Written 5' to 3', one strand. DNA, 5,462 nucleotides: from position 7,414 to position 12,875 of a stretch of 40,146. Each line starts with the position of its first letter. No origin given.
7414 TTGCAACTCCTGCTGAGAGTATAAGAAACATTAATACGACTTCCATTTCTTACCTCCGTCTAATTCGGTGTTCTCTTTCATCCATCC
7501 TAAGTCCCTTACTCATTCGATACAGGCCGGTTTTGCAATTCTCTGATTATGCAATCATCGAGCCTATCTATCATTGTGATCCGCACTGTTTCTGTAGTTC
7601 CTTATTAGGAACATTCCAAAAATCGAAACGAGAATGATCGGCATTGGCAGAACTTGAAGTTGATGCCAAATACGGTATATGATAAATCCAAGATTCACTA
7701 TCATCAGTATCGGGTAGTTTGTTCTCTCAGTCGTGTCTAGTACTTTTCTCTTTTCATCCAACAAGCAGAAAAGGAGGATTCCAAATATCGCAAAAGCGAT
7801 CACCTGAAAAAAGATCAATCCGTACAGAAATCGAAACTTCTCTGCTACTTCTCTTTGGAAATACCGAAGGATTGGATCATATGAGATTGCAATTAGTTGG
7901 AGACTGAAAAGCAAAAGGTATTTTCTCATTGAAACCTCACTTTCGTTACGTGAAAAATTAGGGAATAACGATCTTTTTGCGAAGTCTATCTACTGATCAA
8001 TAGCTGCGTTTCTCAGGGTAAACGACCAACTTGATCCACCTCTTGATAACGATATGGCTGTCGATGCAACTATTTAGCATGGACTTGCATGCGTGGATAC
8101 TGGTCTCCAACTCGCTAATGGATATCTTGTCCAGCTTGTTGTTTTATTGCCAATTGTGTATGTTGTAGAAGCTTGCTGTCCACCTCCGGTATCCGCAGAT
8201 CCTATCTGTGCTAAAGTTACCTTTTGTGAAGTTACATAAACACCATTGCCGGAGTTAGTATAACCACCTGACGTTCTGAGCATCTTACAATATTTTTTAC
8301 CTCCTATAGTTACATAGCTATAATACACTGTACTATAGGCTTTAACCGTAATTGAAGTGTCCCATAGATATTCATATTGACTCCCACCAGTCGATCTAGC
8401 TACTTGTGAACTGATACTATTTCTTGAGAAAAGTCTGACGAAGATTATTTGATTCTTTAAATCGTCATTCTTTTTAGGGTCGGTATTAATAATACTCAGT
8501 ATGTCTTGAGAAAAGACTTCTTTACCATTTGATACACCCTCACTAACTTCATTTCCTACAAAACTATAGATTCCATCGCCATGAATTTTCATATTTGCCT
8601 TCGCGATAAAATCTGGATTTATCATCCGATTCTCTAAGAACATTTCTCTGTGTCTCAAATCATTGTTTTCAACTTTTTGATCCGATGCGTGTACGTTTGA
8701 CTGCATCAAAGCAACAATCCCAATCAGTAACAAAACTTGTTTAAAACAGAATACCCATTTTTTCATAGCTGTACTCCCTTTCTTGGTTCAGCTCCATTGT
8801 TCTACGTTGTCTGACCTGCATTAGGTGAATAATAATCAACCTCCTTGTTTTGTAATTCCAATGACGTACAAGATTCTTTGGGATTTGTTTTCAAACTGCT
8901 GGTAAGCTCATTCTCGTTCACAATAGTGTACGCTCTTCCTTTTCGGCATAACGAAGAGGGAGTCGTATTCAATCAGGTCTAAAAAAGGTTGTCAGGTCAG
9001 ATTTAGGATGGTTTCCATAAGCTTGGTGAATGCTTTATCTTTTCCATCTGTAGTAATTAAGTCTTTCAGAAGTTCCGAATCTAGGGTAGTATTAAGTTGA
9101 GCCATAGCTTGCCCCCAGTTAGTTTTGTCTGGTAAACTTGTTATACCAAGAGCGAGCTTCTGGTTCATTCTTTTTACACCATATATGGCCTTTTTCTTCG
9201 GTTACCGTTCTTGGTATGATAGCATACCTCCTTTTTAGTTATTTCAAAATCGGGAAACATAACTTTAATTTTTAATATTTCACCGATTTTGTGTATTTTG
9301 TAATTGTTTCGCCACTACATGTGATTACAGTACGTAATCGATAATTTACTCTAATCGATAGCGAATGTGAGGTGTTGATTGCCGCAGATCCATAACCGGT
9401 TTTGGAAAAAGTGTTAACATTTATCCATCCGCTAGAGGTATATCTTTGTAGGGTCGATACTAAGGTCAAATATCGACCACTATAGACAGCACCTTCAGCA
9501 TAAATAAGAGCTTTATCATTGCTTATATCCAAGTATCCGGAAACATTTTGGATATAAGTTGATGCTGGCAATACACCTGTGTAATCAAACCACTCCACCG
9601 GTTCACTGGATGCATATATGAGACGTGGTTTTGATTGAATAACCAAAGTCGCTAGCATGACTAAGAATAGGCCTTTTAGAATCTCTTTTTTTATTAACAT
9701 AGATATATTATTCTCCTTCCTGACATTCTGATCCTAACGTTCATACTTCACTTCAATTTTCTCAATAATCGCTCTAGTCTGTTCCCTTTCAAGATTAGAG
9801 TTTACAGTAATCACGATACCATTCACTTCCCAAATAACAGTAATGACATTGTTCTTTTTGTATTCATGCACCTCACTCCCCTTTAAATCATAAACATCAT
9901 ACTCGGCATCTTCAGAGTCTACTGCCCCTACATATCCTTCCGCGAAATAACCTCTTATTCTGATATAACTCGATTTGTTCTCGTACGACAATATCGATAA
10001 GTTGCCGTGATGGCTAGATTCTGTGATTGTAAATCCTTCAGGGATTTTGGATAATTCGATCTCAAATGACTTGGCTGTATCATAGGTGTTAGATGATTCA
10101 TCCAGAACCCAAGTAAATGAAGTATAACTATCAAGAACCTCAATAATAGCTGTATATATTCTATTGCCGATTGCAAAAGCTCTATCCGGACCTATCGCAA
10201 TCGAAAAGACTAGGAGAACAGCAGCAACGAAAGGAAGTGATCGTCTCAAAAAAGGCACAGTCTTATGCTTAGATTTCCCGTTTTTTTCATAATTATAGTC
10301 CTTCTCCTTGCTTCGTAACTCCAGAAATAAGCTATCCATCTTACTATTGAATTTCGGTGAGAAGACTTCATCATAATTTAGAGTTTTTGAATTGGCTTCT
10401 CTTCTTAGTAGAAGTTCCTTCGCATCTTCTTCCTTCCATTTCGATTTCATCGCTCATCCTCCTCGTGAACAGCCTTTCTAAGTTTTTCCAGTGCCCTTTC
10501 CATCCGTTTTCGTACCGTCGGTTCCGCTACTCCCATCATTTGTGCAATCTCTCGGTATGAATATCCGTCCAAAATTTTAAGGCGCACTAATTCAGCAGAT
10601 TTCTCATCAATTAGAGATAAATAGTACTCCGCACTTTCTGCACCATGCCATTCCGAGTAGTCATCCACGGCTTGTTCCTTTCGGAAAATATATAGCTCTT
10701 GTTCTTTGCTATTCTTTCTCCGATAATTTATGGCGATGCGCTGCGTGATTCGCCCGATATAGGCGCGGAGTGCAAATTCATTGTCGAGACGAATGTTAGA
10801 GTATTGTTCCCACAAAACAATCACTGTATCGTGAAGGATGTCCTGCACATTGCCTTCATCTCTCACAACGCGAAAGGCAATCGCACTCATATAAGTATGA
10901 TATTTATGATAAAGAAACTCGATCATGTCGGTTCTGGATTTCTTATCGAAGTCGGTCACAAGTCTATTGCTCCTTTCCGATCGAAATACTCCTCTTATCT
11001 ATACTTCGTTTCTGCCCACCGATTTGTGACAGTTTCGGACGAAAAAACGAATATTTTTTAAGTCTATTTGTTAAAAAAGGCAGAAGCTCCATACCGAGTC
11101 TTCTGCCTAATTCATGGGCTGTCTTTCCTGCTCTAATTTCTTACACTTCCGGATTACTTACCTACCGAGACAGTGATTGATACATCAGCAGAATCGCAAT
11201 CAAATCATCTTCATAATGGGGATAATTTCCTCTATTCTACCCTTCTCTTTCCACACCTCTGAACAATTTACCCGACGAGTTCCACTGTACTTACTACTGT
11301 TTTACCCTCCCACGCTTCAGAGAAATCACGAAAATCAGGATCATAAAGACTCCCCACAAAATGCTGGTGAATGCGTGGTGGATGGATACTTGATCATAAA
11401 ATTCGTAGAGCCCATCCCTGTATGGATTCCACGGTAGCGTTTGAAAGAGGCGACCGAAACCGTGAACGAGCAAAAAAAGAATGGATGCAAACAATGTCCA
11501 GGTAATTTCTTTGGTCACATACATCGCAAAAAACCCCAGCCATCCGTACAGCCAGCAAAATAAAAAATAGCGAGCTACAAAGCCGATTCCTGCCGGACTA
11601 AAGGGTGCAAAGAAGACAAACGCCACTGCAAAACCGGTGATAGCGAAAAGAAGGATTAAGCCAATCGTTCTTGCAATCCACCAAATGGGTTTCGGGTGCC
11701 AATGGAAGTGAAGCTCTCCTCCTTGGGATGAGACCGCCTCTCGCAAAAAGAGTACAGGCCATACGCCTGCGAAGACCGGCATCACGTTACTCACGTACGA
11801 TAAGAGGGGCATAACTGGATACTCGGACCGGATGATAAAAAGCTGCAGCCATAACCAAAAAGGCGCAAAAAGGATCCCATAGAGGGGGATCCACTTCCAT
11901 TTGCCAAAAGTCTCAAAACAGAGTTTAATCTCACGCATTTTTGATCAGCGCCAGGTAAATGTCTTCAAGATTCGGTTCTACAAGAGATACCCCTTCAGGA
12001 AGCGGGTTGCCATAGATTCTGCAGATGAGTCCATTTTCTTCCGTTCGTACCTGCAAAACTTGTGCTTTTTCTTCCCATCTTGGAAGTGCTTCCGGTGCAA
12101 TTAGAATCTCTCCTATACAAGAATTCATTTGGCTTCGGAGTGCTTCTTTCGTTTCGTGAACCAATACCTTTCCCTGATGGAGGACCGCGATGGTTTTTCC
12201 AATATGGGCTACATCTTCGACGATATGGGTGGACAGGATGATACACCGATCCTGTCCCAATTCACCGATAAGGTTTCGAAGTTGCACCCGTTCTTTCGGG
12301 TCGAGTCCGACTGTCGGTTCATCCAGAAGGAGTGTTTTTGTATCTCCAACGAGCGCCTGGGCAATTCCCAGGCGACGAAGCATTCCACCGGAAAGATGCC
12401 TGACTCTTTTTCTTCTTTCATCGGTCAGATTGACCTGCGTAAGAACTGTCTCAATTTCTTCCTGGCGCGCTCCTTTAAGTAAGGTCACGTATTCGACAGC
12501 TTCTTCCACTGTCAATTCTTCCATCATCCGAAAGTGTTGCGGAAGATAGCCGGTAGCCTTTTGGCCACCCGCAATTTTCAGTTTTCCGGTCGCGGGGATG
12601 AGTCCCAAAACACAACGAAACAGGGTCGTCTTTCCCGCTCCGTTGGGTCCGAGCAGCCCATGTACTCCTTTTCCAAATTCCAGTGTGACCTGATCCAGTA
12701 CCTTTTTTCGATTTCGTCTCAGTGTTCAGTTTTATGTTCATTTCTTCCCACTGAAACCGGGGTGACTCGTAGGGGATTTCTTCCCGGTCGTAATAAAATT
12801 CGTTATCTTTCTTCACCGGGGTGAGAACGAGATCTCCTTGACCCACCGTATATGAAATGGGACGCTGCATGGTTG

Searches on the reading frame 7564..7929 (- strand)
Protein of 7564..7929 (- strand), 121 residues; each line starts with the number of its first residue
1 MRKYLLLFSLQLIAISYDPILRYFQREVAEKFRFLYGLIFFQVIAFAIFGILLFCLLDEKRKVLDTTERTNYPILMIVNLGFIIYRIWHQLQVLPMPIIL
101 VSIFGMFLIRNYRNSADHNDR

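Call 69: search_protein_families(library=pfam, proteins=[window:7564-7929:-], max_evalue=0.5)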
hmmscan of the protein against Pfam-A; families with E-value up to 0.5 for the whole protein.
window:7564-7929:- (121 aa): 2 families
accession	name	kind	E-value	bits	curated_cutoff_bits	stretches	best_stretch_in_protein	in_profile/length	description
PF06800.18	Sugar_transport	-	0.008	16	26.3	1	41-108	117-185/280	Sugar transport protein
PF12113.13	SVM_signal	-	0.096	13.2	22.4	1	90-111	7-26/33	SVM protein signal sequence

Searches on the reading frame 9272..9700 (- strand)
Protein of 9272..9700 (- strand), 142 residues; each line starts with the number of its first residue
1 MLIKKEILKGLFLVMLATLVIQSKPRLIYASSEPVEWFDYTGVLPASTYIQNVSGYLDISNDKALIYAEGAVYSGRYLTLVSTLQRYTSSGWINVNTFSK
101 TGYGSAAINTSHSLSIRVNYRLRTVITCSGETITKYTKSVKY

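Call 3: search_protein_families(library=pfam, proteins=[window:9272-9700:-], max_evalue=0.1)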
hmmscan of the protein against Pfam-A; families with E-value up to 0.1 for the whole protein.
window:9272-9700:- (142 aa): 1 family
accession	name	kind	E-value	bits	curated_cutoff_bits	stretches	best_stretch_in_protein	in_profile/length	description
PF25153.1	TPR_AP5Z1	-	0.028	14.2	27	1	66-99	212-244/279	AP-5 complex subunit zeta-1, TPR repeats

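Call 9: search_protein_families(library=ncbifam, proteins=[window:9272-9700:-], max_evalue=1)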
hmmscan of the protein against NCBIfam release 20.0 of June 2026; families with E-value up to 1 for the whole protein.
window:9272-9700:- (142 aa): 0 families

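Call 69: search_protein_families(library=pfam, proteins=[window:9272-9700:-], max_evalue=0.5)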
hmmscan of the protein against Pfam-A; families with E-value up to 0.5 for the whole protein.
window:9272-9700:- (142 aa): 1 family
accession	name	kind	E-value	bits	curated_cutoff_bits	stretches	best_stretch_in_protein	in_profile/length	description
PF25153.1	TPR_AP5Z1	-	0.028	14.2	27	1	66-99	212-244/279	AP-5 complex subunit zeta-1, TPR repeats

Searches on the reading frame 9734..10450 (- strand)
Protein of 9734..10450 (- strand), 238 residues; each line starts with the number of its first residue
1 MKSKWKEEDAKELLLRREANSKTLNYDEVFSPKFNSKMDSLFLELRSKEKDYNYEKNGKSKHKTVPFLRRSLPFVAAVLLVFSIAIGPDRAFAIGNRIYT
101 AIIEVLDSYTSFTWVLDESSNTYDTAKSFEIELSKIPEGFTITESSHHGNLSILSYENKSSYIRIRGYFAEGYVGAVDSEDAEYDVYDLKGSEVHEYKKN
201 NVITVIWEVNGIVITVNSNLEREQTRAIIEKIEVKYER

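Call 3: search_protein_families(library=pfam, proteins=[window:9734-10450:-], max_evalue=0.1)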
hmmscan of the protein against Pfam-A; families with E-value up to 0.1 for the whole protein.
window:9734-10450:- (238 aa): 1 family
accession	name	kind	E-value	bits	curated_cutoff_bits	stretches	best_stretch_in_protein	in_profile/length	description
PF14285.11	DUF4367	-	5.7e-11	43.3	22.1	1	131-232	2-110/110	Domain of unknown function (DUF4367)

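Call 9: search_protein_families(library=ncbifam, proteins=[window:9734-10450:-], max_evalue=1)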
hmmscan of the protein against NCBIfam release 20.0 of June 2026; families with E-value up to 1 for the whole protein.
window:9734-10450:- (238 aa): 0 families

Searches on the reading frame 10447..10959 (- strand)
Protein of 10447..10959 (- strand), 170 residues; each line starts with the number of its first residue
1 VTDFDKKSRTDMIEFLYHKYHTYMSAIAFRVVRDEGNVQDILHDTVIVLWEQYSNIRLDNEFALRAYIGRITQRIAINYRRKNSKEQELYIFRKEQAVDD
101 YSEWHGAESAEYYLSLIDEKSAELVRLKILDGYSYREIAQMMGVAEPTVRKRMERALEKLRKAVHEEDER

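Call 3: search_protein_families(library=pfam, proteins=[window:10447-10959:-], max_evalue=0.1)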
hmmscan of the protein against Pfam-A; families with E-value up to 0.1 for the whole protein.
window:10447-10959:- (170 aa): 19 families
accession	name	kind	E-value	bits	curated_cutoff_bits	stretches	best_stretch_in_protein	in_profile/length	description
PF08281.18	Sigma70_r4_2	-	1.2e-11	44.5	25.7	1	118-160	12-54/54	Sigma-70, region 4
PF04542.20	Sigma70_r2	-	1.4e-09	38.1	24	1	16-85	1-70/71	Sigma-70 region 2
PF04545.22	Sigma70_r4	-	3e-09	36.7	24.1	1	117-162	5-50/50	Sigma-70, region 4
PF07638.17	Sigma70_ECF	-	1.1e-06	29.1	21.1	1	107-164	127-183/185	ECF sigma factor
PF13384.12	HTH_23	-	0.00012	22.2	24.6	1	129-155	14-40/50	Homeodomain-like domain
PF13404.12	HTH_AsnC-type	-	0.00033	20.8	27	1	134-155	19-40/42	AsnC-type helix-turn-helix domain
PF13518.12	HTH_28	-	0.00051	20.5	25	1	123-154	4-34/52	Helix-turn-helix domain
PF09862.15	DUF2089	-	0.0014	18.7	33.4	1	134-161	18-45/47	Domain of unknown function (DUF2089)-HTH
PF02001.22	DUF134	-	0.002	19.1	27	1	118-166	36-84/98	Protein of unknown function DUF134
PF04297.20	UPF0122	-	0.0034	18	22.7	1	111-160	12-61/101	Putative helix-turn-helix protein, YlxM / p13 like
PF13412.12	HTH_24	-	0.0034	17.4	21.9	1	133-158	18-43/48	Winged helix-turn-helix DNA-binding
PF06056.18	Terminase_5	-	0.0037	17.6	20.3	1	130-151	11-32/58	Putative ATPase subunit of terminase (gpP-like)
PF00196.25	GerE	-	0.0042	17.1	23.5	1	129-161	14-46/57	Bacterial regulatory proteins, luxR family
PF19889.5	DUF6362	-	0.0058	17.4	31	1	112-159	51-97/98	Domain of unknown function (DUF6362)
PF13551.12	HTH_29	-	0.0058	17.1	28.1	1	127-152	6-32/64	Winged helix-turn helix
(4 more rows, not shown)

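Call 9: search_protein_families(library=ncbifam, proteins=[window:10447-10959:-], max_evalue=1)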
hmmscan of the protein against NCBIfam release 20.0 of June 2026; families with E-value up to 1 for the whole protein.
window:10447-10959:- (170 aa): 104 families (the best 25 are shown)
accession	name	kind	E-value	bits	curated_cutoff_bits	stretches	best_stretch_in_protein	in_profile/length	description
TIGR02985.1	Sig70_bacteroi1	subfamily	1.4e-19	70.9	126.4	1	15-163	5-161/162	RNA polymerase sigma-70 factor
TIGR02937.1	sigma70-ECF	superfamily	4e-17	62.4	42.9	1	14-163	4-164/165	sigma-70 family RNA polymerase sigma factor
NF058625.1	sigma_PG0214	equivalog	3.8e-15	56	130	1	19-168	12-165/170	GFO_1088 family ECF-type sigma factor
NF007216.0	PRK09638.1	equivalog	8.6e-14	51.7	194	1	11-169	18-179/180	RNA polymerase sigma factor SigY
NF009189.0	PRK12537.1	equivalog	1.4e-13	50.7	261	1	13-163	25-180/182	RNA polymerase sigma factor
TIGR02983.1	SigE-fam_strep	subfamily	5.4e-13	49.1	141.55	1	13-167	8-161/162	SigE family RNA polymerase sigma factor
TIGR02959.1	SigZ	equivalog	3.1e-12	46.7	168.65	1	19-164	3-148/170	RNA polymerase sigma factor SigZ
NF007215.0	PRK09637.1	equivalog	3.4e-12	46.7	212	1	14-164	4-154/181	RNA polymerase sigma factor SigZ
NF009194.0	PRK12542.1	equivalog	3.3e-11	43.7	211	1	12-162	10-168/185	RNA polymerase sigma factor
NF009198.0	PRK12546.1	equivalog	8.3e-11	41.9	270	1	22-167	18-164/188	RNA polymerase sigma factor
NF007227.0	PRK09645.1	subfamily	3.8e-10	40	202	1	7-166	9-172/177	sigma-70 family RNA polymerase sigma factor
NF009167.0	PRK12514.1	equivalog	7.3e-10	39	265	1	11-164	20-178/180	RNA polymerase sigma factor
TIGR02989.1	Sig-70_gvs1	subfamily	1.4e-09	38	124.55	1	15-162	5-156/158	RNA polymerase sigma-70 factor, Rhodopirellula/Verrucomicrobium family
NF009170.0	PRK12517.1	subfamily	1.7e-09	37.3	197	1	7-169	19-181/188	RNA polymerase sigma factor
TIGR02939.1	RpoE_Sigma70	equivalog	3.6e-09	36.9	236.15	2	120-163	142-185/190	RNA polymerase sigma factor RpoE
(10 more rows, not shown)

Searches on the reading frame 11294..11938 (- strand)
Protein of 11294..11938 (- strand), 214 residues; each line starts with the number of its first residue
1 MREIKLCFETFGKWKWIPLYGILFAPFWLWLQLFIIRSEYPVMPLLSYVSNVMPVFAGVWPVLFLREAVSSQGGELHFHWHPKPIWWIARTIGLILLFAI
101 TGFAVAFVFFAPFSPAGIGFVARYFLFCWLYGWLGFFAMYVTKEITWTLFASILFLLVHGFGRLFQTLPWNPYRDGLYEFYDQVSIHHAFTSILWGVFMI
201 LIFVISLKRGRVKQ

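Call 3: search_protein_families(library=pfam, proteins=[window:11294-11938:-], max_evalue=0.1)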
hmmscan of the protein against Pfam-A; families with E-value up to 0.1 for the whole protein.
window:11294-11938:- (214 aa): 0 families

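Call 9: search_protein_families(library=ncbifam, proteins=[window:11294-11938:-], max_evalue=1)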
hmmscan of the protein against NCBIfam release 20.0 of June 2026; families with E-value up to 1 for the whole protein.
window:11294-11938:- (214 aa): 1 family
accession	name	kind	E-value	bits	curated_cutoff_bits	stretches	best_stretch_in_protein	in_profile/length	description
NF011180.0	PRK14585.1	equivalog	0.47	10.8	191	1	139-203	18-79/137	poly-beta-1,6-N-acetyl-D-glucosamine biosynthesis protein PgaD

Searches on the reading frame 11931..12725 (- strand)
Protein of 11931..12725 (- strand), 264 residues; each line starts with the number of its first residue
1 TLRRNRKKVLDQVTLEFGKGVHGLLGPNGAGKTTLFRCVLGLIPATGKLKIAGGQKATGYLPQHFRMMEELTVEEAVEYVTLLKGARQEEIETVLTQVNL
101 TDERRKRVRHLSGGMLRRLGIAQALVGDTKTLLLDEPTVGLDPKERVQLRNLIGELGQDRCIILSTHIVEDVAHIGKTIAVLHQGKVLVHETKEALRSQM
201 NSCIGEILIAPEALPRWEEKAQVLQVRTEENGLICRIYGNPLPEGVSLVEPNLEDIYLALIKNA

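Call 3: search_protein_families(library=pfam, proteins=[window:11931-12608:-], max_evalue=0.1)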
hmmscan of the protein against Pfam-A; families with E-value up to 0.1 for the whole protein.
window:11931-12608:- (225 aa): 2 families
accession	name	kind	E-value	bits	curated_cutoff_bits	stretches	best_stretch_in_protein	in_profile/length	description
PF00005.33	ABC_tran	-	3e-15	57.5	25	1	16-99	58-136/137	ABC transporter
PF13304.12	AAA_21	-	1.1e-05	26.1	27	1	65-128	231-298/304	AAA domain, putative AbiEii toxin, Type IV TA system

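Call 9: search_protein_families(library=ncbifam, proteins=[window:11931-12725:-], max_evalue=1)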
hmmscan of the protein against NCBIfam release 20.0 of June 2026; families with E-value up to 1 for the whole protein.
window:11931-12725:- (264 aa): 199 families (the best 25 are shown)
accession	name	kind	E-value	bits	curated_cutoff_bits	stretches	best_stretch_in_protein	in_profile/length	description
TIGR03522.1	GldA_ABC_ATP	equivalog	1.6e-41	142.7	402.6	1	6-201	14-224/301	gliding motility-associated ABC transporter ATP-binding subunit GldA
TIGR01188.1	drrA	subfamily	4.9e-37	127.8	312.45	1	8-204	7-219/302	daunorubicin resistance ABC transporter, ATP-binding protein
TIGR03740.1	galliderm_ABC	subfamily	1.7e-36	126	309.75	1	6-192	12-207/223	lantibiotic protection ABC transporter ATP-binding subunit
TIGR03864.1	PQQ_ABC_ATP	hypoth_equivalog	3.6e-35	121.5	302.25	1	6-201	13-224/236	ABC transporter, ATP-binding subunit, PQQ-dependent alcohol dehydrogenase system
TIGR04406.1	LPS_export_lptB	equivalog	5.7e-31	107.6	240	1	5-196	12-222/239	LPS export ABC transporter ATP-binding protein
NF010059.0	PRK13536.1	equivalog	4.8e-29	101.2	549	1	6-198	55-263/342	nodulation factor ABC transporter ATP-binding protein NodI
TIGR01257.1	rim_protein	equivalog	1.3e-28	98.6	4012.85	1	19-197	956-1148/2272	rim ABC transporter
NF010060.0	PRK13537.1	equivalog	3.6e-28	98.4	521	1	6-232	27-268/314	nodulation factor ABC transporter ATP-binding protein NodI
TIGR04521.1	ECF_ATPase_2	equivalog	1.7e-27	96.2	330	1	6-211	17-247/279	energy-coupling factor transporter ATPase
TIGR01288.1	nodI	equivalog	2.4e-27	95.8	424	1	7-203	17-229/303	nodulation factor ABC transporter ATP-binding protein NodI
NF040873.1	AztA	equivalog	2.9e-27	95.5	220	1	6-178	4-188/191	zinc ABC transporter ATP-binding protein AztA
NF033858.1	ABC2_perm_RbbA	equivalog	7.9e-27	93.5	1050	1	10-201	282-489/909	ribosome-associated ATPase/putative transporter RbbA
TIGR03771.1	anch_rpt_ABC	equivalog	9.8e-26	90.8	268.8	1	22-197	9-200/223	anchored repeat-type ABC transporter ATP-binding subunit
NF047565.1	PSM_export_PmtA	equivalog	2.8e-25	89.1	350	1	9-258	16-277/282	phenol-soluble modulin export ABC transporter ATP-binding protein PmtA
TIGR03410.1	urea_trans_UrtE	equivalog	3.8e-25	88.7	285.8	1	6-198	12-221/230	urea ABC transporter ATP-binding subunit UrtE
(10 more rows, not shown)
